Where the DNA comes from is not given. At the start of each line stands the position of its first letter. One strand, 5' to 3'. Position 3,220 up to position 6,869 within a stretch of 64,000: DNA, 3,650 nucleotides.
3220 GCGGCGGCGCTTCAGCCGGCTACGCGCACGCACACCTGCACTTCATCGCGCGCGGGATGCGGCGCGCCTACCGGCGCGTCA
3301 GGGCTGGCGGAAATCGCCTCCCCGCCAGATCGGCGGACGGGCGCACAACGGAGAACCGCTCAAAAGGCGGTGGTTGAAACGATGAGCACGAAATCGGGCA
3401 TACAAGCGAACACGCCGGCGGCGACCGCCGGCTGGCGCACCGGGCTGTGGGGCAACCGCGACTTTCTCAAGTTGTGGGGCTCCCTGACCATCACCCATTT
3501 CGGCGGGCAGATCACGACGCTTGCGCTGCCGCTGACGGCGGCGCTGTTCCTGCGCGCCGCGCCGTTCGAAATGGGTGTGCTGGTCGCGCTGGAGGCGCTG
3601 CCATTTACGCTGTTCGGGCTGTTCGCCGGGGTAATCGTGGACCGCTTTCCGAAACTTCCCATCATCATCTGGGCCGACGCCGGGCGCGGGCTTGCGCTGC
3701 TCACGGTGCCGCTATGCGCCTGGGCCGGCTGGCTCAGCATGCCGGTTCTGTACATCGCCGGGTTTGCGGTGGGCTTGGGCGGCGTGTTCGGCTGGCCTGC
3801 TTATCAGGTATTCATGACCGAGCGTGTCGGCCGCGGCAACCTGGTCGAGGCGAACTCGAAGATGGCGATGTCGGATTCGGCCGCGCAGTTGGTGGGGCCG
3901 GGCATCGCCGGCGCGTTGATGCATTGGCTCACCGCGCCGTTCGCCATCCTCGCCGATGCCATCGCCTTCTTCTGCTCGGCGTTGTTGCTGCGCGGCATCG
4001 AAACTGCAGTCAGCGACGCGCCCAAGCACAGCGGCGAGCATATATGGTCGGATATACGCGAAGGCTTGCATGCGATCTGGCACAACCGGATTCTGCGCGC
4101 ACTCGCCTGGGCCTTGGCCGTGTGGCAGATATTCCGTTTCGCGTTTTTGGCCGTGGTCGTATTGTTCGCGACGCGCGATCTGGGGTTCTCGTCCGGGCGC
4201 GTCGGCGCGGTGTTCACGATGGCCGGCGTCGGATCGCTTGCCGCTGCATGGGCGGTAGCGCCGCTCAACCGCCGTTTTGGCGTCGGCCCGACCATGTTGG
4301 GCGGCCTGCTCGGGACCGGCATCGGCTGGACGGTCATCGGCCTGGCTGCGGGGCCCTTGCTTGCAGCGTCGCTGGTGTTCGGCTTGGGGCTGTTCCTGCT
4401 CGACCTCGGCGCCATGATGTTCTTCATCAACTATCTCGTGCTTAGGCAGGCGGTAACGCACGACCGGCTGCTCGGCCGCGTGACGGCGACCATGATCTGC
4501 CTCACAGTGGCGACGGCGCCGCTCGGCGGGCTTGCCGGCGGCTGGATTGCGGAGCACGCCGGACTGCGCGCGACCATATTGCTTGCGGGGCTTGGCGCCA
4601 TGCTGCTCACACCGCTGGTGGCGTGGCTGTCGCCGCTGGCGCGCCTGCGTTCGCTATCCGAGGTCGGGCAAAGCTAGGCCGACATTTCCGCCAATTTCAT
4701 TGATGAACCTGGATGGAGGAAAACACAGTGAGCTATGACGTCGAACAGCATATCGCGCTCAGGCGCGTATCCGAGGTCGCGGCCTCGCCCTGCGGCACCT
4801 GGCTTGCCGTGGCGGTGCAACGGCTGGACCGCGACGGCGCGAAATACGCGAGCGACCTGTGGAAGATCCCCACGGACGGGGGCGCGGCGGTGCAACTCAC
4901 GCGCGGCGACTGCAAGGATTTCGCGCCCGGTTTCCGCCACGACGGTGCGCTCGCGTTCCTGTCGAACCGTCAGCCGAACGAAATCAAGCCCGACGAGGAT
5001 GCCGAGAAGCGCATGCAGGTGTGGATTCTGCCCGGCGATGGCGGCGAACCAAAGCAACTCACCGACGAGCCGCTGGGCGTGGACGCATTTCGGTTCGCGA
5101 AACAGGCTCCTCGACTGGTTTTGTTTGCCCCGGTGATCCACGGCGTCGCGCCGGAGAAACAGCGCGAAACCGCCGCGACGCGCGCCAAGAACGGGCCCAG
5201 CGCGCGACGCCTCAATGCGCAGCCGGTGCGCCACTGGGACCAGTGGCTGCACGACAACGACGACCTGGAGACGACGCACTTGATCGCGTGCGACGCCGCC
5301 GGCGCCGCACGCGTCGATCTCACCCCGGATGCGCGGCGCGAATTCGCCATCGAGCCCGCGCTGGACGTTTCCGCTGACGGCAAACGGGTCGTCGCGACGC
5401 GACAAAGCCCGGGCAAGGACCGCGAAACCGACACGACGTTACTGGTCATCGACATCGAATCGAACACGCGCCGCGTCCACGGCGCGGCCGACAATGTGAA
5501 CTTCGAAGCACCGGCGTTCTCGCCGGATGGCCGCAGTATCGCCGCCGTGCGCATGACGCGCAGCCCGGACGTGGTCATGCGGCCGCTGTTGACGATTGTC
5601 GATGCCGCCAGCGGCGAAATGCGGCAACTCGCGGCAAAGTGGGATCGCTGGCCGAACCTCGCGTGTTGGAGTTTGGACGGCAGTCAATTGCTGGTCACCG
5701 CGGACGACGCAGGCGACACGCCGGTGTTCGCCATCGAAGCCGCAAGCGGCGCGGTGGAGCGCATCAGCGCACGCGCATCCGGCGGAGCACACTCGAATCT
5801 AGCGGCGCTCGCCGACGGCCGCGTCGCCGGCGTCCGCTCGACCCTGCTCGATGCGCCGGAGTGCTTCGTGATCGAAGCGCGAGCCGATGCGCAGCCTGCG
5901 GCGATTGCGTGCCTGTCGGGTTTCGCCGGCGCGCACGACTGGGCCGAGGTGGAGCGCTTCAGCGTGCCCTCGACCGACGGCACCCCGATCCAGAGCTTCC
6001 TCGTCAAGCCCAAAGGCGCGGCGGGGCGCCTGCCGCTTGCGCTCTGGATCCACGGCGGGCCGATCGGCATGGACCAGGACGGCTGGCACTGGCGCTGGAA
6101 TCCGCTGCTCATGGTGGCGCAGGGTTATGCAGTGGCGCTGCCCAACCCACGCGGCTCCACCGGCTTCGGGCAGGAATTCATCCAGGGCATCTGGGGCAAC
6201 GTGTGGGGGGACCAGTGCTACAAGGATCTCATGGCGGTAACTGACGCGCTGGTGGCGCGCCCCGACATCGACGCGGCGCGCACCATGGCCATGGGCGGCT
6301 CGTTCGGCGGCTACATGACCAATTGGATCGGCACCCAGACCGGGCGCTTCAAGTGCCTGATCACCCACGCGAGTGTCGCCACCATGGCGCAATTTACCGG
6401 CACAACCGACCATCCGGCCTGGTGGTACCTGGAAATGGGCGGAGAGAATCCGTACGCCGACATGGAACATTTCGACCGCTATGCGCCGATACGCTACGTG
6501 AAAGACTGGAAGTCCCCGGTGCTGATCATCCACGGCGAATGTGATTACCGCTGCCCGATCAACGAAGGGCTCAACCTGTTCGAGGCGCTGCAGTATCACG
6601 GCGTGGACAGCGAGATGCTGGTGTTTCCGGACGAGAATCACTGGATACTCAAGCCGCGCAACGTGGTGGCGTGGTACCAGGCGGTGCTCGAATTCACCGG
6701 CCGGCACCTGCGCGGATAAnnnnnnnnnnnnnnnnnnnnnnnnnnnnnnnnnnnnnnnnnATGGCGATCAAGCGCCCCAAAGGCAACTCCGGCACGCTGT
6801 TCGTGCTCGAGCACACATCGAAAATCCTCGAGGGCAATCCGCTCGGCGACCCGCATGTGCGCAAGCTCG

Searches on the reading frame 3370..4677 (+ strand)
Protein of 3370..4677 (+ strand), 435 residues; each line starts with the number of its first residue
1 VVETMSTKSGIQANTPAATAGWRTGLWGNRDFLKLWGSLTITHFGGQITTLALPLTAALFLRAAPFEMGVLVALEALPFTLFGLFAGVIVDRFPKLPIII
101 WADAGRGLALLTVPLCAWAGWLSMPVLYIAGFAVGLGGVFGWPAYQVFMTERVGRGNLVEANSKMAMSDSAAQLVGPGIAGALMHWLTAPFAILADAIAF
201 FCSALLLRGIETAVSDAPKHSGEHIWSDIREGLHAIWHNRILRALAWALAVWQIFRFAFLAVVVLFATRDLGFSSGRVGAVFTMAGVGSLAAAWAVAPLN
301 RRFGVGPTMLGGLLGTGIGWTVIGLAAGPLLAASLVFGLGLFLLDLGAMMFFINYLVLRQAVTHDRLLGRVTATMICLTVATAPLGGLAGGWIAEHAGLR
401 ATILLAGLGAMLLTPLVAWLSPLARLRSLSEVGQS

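Call 62: search_protein_families(library=pfam, proteins=[window:3370-4677:+], max_evalue=0.00001)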
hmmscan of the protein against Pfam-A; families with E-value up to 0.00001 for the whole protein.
window:3370-4677:+ (435 aa): 2 families
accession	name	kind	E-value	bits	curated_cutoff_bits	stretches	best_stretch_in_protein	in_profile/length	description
PF07690.21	MFS_1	-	5.3e-25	88.5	33.4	2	36-263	2-225/347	Major Facilitator Superfamily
PF05977.19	MFS_3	-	9.4e-15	54.5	27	1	32-426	12-398/524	Transmembrane secretion effector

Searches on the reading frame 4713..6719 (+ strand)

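Call 62: search_protein_families(library=pfam, proteins=[window:4713-6719:+], max_evalue=0.00001)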
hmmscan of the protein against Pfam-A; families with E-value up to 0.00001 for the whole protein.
window:4713-6719:+ (668 aa): 2 families
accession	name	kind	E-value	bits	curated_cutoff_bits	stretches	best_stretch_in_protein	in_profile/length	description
PF00326.27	Peptidase_S9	-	1.6e-56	191.6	22.6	1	458-666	1-210/213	Prolyl oligopeptidase family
PF20434.5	BD-FAE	-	1.5e-07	31.6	26.8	1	432-626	5-215/215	BD-FAE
